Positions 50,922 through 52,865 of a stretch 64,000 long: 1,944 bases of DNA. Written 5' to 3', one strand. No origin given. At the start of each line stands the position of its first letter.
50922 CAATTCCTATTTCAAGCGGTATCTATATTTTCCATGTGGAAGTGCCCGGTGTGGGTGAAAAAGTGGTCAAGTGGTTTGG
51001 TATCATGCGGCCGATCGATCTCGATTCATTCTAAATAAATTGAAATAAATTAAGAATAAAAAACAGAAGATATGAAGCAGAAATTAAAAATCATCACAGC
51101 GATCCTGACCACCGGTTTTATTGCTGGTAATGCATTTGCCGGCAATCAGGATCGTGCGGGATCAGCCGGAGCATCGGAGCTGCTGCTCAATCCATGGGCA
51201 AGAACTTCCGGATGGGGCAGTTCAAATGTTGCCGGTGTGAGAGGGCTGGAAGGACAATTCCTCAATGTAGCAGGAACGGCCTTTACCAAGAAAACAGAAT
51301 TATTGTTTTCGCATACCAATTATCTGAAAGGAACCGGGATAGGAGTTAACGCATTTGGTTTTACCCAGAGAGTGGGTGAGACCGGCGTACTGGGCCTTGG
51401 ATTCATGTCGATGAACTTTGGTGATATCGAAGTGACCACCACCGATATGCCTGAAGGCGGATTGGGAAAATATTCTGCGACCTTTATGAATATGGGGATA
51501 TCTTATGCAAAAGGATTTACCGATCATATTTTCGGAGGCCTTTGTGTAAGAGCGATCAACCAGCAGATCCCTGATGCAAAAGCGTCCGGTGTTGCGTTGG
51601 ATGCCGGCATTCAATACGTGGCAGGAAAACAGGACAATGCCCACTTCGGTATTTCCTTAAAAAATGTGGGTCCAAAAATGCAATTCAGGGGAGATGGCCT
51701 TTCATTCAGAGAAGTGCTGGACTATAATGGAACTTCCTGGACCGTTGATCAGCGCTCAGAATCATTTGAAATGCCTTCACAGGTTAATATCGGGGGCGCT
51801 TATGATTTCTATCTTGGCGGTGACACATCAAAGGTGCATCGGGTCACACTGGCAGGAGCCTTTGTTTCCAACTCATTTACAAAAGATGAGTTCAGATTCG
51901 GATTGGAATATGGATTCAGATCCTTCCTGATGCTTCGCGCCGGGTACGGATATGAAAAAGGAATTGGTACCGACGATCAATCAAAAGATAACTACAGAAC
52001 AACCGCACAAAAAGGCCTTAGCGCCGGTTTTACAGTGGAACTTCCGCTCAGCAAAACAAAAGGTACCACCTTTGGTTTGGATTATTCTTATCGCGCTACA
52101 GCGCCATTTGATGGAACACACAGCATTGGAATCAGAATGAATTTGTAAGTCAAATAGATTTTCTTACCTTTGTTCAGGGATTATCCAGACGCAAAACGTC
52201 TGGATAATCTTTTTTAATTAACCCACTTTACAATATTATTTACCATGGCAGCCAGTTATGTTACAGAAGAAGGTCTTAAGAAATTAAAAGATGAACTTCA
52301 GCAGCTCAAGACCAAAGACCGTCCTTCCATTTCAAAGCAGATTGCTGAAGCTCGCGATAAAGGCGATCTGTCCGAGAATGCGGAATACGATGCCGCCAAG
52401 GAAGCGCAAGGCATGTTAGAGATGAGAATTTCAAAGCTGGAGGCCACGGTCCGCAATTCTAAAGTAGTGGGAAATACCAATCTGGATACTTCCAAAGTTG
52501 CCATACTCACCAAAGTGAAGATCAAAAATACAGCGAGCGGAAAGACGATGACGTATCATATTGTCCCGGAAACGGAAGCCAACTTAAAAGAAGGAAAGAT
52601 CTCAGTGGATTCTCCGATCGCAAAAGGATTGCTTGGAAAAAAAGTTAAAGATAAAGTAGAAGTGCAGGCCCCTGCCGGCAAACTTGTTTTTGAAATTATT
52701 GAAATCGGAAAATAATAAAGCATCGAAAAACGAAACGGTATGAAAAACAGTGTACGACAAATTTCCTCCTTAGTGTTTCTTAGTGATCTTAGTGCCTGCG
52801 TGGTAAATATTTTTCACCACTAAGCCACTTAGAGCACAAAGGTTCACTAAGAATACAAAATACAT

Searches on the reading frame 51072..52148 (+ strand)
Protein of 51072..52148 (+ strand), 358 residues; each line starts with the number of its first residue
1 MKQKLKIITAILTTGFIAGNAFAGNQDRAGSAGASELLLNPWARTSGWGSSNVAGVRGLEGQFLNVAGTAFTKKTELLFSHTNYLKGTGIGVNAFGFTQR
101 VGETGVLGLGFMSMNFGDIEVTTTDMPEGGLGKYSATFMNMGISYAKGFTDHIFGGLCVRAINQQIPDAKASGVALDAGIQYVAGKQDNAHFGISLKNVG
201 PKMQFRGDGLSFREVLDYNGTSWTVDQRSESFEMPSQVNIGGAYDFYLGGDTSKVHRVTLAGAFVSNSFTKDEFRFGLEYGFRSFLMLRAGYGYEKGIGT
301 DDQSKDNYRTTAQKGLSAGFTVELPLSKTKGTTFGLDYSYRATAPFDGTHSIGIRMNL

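Call 58: search_protein_families(library=ncbifam, proteins=[window:51072-52148:+], max_evalue=0.00001)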
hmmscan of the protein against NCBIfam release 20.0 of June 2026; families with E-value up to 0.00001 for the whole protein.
window:51072-52148:+ (358 aa): 4 families
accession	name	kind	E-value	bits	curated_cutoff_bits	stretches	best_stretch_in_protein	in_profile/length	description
NF033709.1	PorV_fam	subfamily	8.9e-39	134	90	1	34-358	4-326/326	PorV/PorQ family protein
NF033711.1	T9SS_PorQ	equivalog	8.3e-17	61.2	220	1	36-203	28-191/335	type IX secretion system protein PorQ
NF033710.1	T9SS_OM_PorV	equivalog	9.8e-14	51.3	250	1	25-208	17-213/367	type IX secretion system outer membrane channel protein PorV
NF052325.1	PorVQ2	equivalog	2.1e-10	40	325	1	43-322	36-323/354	putative type IX sorting system protein PorV2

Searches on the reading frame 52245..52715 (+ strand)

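Call 58: search_protein_families(library=ncbifam, proteins=[window:52245-52715:+], max_evalue=0.00001)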
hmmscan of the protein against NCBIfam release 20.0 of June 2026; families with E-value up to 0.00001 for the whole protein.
window:52245-52715:+ (156 aa): 13 families
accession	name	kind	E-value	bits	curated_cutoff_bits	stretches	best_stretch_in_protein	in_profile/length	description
NF001263.0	PRK00226.1-4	equivalog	5.4e-55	185.6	145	1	4-154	7-157/160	transcription elongation factor GreA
TIGR01462.1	greA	subfamily_domain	1.5e-53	180.9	139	1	5-154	1-150/151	transcription elongation factor GreA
NF001261.0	PRK00226.1-2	equivalog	1.8e-52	177.4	167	1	3-154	3-154/157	transcription elongation factor GreA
NF001264.0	PRK00226.1-5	equivalog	1.3e-50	171.3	180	1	4-154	4-155/158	transcription elongation factor GreA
NF001260.0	PRK00226.1-1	equivalog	4.4e-35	120.7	234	1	6-156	8-158/160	transcription elongation factor GreA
NF011309.0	PRK14720.1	equivalog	3.4e-34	118.1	714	1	6-155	752-901/906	transcription elongation factor GreA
NF002506.1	PRK01885.1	equivalog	3.5e-33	114.5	188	1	4-154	3-152/156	transcription elongation factor GreB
TIGR01461.1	greB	equivalog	1.4e-31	109.3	171.05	1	4-154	3-152/156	transcription elongation factor GreB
NF001262.0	PRK00226.1-3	equivalog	1.3e-25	90.1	161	1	4-148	7-152/165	transcription elongation factor GreA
NF004969.0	PRK06330.1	equivalog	2.2e-21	76.2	697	1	5-143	568-705/718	transcript cleavage factor/unknown domain fusion protein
NF004973.0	PRK06342.1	equivalog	2.1e-13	50.3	159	1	4-142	29-151/160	transcription elongation factor GreA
NF004548.0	PRK05892.1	equivalog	6.6e-10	39.1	126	1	8-154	10-154/158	nucleoside diphosphate kinase regulator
NF004396.0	PRK05753.1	equivalog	7e-09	35.6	109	1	57-147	27-117/137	nucleoside diphosphate kinase regulator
